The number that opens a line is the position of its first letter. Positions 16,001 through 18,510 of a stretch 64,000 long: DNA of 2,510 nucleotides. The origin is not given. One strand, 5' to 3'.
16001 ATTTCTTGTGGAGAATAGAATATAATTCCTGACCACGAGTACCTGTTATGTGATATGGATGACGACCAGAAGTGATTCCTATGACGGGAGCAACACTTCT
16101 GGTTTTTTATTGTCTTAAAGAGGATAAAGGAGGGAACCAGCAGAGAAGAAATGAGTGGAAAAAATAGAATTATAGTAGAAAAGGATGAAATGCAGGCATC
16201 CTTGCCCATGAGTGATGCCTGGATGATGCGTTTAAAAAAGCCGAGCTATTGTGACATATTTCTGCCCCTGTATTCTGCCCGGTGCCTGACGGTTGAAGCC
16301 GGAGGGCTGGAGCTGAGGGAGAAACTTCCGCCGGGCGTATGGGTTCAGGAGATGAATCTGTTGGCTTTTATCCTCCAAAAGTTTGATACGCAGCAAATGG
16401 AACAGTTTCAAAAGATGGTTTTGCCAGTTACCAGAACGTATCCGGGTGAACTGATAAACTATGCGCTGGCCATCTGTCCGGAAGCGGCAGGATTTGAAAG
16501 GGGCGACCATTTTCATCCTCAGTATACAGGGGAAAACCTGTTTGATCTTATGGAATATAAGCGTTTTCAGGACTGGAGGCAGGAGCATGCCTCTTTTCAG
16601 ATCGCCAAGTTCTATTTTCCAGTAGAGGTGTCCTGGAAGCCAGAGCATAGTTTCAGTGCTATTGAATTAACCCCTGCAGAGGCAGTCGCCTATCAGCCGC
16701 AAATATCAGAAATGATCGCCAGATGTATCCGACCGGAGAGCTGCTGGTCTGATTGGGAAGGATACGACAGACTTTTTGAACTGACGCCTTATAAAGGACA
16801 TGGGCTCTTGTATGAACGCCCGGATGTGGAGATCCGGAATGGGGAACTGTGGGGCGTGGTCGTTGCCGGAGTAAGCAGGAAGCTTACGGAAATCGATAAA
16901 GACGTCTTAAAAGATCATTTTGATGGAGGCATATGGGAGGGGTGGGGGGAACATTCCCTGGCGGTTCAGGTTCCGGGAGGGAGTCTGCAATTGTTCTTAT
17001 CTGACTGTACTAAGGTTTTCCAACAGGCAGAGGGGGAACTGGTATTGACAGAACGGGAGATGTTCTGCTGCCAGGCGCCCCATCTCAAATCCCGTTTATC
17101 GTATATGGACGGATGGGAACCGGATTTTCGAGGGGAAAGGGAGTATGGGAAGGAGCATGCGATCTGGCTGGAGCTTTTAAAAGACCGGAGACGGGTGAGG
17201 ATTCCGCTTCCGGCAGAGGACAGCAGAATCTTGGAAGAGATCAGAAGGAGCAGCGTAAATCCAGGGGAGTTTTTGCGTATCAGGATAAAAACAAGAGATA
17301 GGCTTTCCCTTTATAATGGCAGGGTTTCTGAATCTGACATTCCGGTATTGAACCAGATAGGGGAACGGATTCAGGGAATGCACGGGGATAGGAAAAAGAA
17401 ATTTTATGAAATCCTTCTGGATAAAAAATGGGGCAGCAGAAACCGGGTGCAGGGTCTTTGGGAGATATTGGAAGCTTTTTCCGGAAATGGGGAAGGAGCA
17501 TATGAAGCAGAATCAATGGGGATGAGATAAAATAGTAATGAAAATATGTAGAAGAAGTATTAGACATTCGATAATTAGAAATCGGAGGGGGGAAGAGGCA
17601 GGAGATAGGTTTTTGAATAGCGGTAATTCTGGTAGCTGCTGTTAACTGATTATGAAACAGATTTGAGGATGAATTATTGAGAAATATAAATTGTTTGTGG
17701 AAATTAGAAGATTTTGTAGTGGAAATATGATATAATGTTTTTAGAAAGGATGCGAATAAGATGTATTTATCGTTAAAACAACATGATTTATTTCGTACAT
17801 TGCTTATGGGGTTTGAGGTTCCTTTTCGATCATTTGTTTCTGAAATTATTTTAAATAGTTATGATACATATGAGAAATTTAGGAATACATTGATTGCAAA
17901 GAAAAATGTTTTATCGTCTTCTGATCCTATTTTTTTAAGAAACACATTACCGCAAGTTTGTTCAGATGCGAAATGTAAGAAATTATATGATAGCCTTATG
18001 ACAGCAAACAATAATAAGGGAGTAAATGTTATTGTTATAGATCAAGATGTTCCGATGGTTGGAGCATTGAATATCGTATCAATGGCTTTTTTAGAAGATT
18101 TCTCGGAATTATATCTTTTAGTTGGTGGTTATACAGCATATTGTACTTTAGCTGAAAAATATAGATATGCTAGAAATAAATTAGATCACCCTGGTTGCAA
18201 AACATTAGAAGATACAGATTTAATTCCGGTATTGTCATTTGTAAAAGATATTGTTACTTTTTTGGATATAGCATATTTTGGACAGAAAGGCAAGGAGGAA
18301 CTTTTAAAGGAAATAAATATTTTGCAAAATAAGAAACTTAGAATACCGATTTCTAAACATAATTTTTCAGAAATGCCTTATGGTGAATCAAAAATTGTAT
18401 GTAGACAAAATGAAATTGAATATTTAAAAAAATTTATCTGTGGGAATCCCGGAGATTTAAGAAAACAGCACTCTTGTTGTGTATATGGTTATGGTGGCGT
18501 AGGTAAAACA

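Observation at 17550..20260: Stand-alone HEPN - NB-ARC (STAND) - helical-repeat protein on an AT-rich insert: NLR/Avs-like candidate defence gene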

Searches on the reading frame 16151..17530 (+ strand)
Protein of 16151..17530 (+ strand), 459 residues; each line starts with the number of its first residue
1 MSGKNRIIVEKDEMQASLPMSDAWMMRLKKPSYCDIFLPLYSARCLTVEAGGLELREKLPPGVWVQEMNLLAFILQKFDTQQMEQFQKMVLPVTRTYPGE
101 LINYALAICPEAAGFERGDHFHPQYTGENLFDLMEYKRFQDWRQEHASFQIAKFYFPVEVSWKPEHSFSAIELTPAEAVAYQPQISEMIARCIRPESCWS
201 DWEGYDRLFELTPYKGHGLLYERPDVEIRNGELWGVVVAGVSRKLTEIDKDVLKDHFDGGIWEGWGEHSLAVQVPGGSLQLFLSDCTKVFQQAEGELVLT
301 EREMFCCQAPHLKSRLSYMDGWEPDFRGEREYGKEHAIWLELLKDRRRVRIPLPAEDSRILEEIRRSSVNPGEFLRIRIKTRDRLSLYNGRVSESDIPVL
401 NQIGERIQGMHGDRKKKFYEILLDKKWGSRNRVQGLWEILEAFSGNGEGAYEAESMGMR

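Call 19: search_protein_families(library=pfam, proteins=[window:16151-17527:+], max_evalue=0.001)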
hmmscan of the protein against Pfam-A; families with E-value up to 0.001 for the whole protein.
window:16151-17527:+ (459 aa): 0 families

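Call 70: find_encoding_contigs(protein=window:16151-17530:+, flank=6000, max_places=8)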
Protein window:16151-17530:+ (459 aa): 6 contigs read that carry it; 2 places shown.
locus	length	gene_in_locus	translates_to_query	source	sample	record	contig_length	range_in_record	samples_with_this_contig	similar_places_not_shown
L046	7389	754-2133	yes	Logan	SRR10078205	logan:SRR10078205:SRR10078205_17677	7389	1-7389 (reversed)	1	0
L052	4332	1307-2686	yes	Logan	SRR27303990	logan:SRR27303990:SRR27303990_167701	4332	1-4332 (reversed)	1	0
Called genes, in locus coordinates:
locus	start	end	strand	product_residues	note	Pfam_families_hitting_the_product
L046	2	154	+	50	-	?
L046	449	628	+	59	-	-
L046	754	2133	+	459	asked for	-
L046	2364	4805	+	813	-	PF13191:AAA_16 (weak)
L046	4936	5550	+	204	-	-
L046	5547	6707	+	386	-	PF07275:ArdA (faint)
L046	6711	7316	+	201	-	PF14192:DUF4314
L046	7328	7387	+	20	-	?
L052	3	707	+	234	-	?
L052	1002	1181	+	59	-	-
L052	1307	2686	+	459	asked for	-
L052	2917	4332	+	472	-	?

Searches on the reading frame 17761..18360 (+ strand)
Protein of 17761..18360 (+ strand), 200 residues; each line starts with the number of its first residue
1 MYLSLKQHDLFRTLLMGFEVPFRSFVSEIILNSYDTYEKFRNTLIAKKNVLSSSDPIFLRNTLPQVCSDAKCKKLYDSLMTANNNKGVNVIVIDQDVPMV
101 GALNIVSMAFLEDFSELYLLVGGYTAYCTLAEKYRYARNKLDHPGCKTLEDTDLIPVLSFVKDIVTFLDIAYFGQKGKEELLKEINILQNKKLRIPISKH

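Call 32: search_protein_families(library=pfam, alignment_id=A3, max_evalue=10)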
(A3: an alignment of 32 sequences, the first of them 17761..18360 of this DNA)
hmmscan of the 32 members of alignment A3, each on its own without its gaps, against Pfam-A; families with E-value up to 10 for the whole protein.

A. member 1, window:17761-18360:+ (200 aa): 0 families

B. families by the number of members that match (of 32 scanned): 34 families (the first 25 are shown)
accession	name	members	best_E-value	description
PF18731.6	HEPN_Swt1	5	0.0061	Swt1-like HEPN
PF13643.11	DUF4145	3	0.012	Domain of unknown function (DUF4145)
PF09509.15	Hypoth_Ymh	3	0.059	Protein of unknown function (Hypoth_ymh)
PF18735.6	HEPN_RiboL-PSP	2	0.00011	RiboL-PSP-HEPN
PF07751.16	Abi_2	2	0.00012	Abi-like protein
PF16557.11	CUTL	1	0.0027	CUT1-like DNA-binding domain of SATB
PF06371.19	Drf_GBD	1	0.0067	Diaphanous GTPase-binding Domain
PF25416.1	GRHL1_C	1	0.012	GRHL1-like, C-terminal domain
PF10256.14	Erf4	1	0.014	Golgin subfamily A member 7/ERF4 family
PF12943.12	DUF3839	1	0.016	Protein of unknown function (DUF3839)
PF13788.11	DUF4180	1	0.018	Domain of unknown function (DUF4180)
PF02403.27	Seryl_tRNA_N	1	0.054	Seryl-tRNA synthetase N-terminal domain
PF10805.13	DUF2730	1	0.063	Protein of unknown function (DUF2730)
PF09074.15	Mer2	1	0.071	Mer2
PF01231.23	IDO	1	0.073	Indoleamine 2,3-dioxygenase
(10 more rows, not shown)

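Call 33: search_solved_structures(query=A3, max_evalue=10, show_alignments=3)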
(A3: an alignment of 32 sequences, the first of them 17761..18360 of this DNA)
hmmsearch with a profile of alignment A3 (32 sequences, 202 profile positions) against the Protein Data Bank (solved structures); distinct sequences matched with E-value up to 10: 7.
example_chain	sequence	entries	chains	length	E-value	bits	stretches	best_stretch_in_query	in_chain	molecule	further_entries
5zuv_A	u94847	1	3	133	0.15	15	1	26-86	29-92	Spike glycoprotein,Spike glycoprotein,inhibitor EK1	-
3emf_A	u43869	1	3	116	0.42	13.6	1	49-110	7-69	Hia (Adhesin)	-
5yl9_A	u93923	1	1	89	0.44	13.5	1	26-82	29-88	Spike glycoprotein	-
9qu1_A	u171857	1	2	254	0.58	13.1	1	104-200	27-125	Ral GTPase-activating protein subunit alpha-2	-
3g6b_A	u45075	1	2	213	0.8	12.6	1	32-145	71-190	Methyl-accepting chemotaxis protein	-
3g67_A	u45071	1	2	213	1.8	11.5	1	32-145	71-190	Methyl-accepting chemotaxis protein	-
1eq1_A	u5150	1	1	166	4.8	10.1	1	36-91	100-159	APOLIPOPHORIN-III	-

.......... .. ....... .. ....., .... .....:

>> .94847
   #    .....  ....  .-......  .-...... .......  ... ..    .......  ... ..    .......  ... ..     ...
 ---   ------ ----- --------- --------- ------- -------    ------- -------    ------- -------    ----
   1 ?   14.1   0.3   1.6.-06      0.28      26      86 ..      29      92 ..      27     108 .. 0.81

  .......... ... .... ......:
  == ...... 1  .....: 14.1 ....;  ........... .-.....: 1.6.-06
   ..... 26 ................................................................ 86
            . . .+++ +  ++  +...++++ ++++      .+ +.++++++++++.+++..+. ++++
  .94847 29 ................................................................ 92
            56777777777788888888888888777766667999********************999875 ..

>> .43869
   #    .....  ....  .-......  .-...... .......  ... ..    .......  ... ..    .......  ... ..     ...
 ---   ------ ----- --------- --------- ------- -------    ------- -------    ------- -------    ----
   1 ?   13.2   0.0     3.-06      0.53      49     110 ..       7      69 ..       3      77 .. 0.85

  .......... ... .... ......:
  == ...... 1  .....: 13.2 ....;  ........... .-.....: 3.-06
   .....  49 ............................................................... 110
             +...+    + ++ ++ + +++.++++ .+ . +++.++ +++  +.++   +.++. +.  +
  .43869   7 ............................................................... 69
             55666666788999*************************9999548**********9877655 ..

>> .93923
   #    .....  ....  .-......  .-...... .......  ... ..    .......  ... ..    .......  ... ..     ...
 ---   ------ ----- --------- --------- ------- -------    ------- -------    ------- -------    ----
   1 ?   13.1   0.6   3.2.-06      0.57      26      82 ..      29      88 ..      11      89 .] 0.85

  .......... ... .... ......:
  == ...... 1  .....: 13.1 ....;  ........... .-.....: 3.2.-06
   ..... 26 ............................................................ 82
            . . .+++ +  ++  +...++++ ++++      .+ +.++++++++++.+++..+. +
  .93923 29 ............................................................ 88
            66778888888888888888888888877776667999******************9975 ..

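Call 38: predict_structure(alignment_id=A3)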
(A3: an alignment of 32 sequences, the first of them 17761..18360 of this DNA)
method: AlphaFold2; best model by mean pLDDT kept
length: 200 residues; sequences in the alignment: 32
mean_pLDDT: 91.0   pTM: 0.87
mean pLDDT of the five models: 91.0, 90.7, 90.7, 89.5, 87.0
residues with pLDDT >= 90: 151; 70-90: 35; 50-70: 8; < 50: 6
segments of 3 or more residues with pLDDT < 50: 195-200
pLDDT, mean of each block of 10 residues (from residue 1): 85 95 97 98 97 95 95 97 86 87 97 96 96 94 77 93 97 93 93 51
secondary structure, 60 per line:
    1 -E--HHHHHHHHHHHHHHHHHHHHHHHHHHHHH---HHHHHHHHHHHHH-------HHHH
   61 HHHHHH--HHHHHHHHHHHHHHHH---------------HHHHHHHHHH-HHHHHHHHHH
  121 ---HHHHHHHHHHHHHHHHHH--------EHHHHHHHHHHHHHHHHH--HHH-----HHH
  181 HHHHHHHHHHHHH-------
elements in order: H5-33 H37-49 H57-66 H69-84 H100-109 H111-120 H124-141 H151-167 H178-193

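Call 42: fold_search(model_id=the predicted structure, library=pdb)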
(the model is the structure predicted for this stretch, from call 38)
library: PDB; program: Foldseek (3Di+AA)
matches with E <= 10: 157; with E <= 0.001: 0
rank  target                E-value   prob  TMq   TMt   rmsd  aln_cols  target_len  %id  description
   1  3eo2                  5.6e-01  0.11  0.18  0.19  18.4       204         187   12  Crystal structure of the RhoGEF domain of human neuroepithelial cell-transforming gene 1 protein (released 2008-10-07)
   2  5n7e_B                6.1e-01  0.16  0.22  0.23  14.8       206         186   15  Crystal structure of the Dbl-homology domain of Bcr-Abl in complex with monobody Mb(Bcr-DH_4). (released 2017-12-27)
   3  1foe_E                9.0e-01  0.08  0.18  0.13  19.2       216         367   15  CRYSTAL STRUCTURE OF RAC1 IN COMPLEX WITH THE GUANINE NUCLEOTIDE EXCHANGE REGION OF TIAM1 (released 2001-01-17)
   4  3chh_B                1.0e+00  0.09  0.19  0.15  16.2       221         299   12  Crystal Structure of Di-iron AurF (released 2008-05-27)
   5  1foe_A                1.0e+00  0.08  0.17  0.12  19.4       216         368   15  CRYSTAL STRUCTURE OF RAC1 IN COMPLEX WITH THE GUANINE NUCLEOTIDE EXCHANGE REGION OF TIAM1 (released 2001-01-17)
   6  1rj2_G                1.0e+00  0.06  0.16  0.11  17.8       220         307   13  Crystal structure of the DH/PH fragment of Dbs without bound GTPase (released 2004-06-29)
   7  3chu_B                1.1e+00  0.08  0.19  0.15  17.5       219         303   10  Crystal Structure of Di-iron Aurf (released 2008-05-27)
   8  6elu_A                1.1e+00  0.04  0.14  0.14  19.4       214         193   10  Structure of Serum Resistance Associated protein from T. b. rhodesiense (released 2018-01-24)
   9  4i1q_A                1.2e+00  0.08  0.15  0.15  24.8       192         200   15  Crystal Structure of hBRAP1 N-BAR domain (released 2013-02-06)
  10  1foe_C                1.4e+00  0.08  0.17  0.13  19.0       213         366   14  CRYSTAL STRUCTURE OF RAC1 IN COMPLEX WITH THE GUANINE NUCLEOTIDE EXCHANGE REGION OF TIAM1 (released 2001-01-17)
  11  6jlc                  1.4e+00  0.11  0.22  0.20  16.9       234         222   10  Structure determination of CAMP factor of Mobiluncus curtisii and insight into structural dynamics (released 2019-12-04)
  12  3chi_A                1.5e+00  0.08  0.20  0.16  16.6       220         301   10  Crystal Structure of Di-iron AurF (Monoclinic form) (released 2008-05-27)
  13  8w6e_B                1.5e+00  0.06  0.15  0.18  19.4       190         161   13  De novo design of HBC599 binder (released 2024-11-27)
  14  7pi6_A                1.5e+00  0.05  0.16  0.15  24.7       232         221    9  Trypanosoma brucei ISG65 bound to human complement C3d (released 2022-07-27)
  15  6z0c_C                1.8e+00  0.08  0.21  0.21  19.2       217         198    9  Structure of in silico modelled artificial Maquette-3 protein (released 2021-03-17)
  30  4nqf_A                3.7e+00  0.07  0.22  0.28  18.8       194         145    8  Crystal structure of HEPN domain protein (released 2014-03-26)
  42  4nqf_B                4.5e+00  0.06  0.21  0.26  18.8       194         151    8  Crystal structure of HEPN domain protein (released 2014-03-26)
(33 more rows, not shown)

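Call 61: fold_search(model_id=the predicted structure, library=viral)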
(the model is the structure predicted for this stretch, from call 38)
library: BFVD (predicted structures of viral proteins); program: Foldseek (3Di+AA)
matches with E <= 10: 199; with E <= 0.001: 0
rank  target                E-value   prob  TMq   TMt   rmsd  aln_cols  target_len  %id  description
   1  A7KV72                3.5e-01  0.10  0.16  0.07  19.0       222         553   12  (no name in the UniProt tables at hand)
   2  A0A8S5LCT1            4.5e-01  0.10  0.15  0.17  19.0       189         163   11  Uncharacterized protein [Siphoviridae sp. ctMS01]
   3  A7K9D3                5.4e-01  0.08  0.18  0.18  20.4       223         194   14  Uncharacterized protein Z523L [Chlorovirus heliozoae]
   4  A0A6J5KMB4            5.4e-01  0.08  0.15  0.10  24.6       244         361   13  Uncharacterized protein [uncultured Caudovirales phage]
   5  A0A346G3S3            1.1e+00  0.06  0.17  0.13  16.1       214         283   14  (no name in the UniProt tables at hand)
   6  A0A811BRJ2            1.1e+00  0.12  0.23  0.23  13.7       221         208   10  Uncharacterized protein [Pandoravirus japonicus]
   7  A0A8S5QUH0            1.1e+00  0.08  0.21  0.20  16.6       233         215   12  Uncharacterized protein [CrAss-like virus sp. ctDAq1]
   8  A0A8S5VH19            1.4e+00  0.08  0.20  0.18  17.3       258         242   13  Uncharacterized protein [Myoviridae sp. ctkfK18]
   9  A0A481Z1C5            1.5e+00  0.04  0.15  0.10  19.4       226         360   13  Uncharacterized protein [Mimivirus LCMiAC02]
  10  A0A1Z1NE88            1.6e+00  0.08  0.20  0.15  20.8       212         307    9  Protein G49 [Common bottlenose dolphin gammaherpesvirus 1 strain Sarasota]
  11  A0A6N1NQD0            1.7e+00  0.10  0.24  0.19  20.0       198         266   12  Uncharacterized protein [Tupanvirus deep ocean]
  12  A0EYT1                1.8e+00  0.06  0.17  0.20  18.1       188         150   15  Putative 18.5 kDa protein [Ectropis obliqua nucleopolyhedrovirus]
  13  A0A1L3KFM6            1.8e+00  0.04  0.17  0.15  20.4       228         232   10  Uncharacterized protein [Beihai noda-like virus 25]
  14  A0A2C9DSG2            2.0e+00  0.07  0.18  0.12  16.7       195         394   11  Uncharacterized protein [Western grey kangaroopox virus]
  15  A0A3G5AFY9            2.0e+00  0.06  0.18  0.11  18.5       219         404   10  Uncharacterized protein [Solivirus sp.]
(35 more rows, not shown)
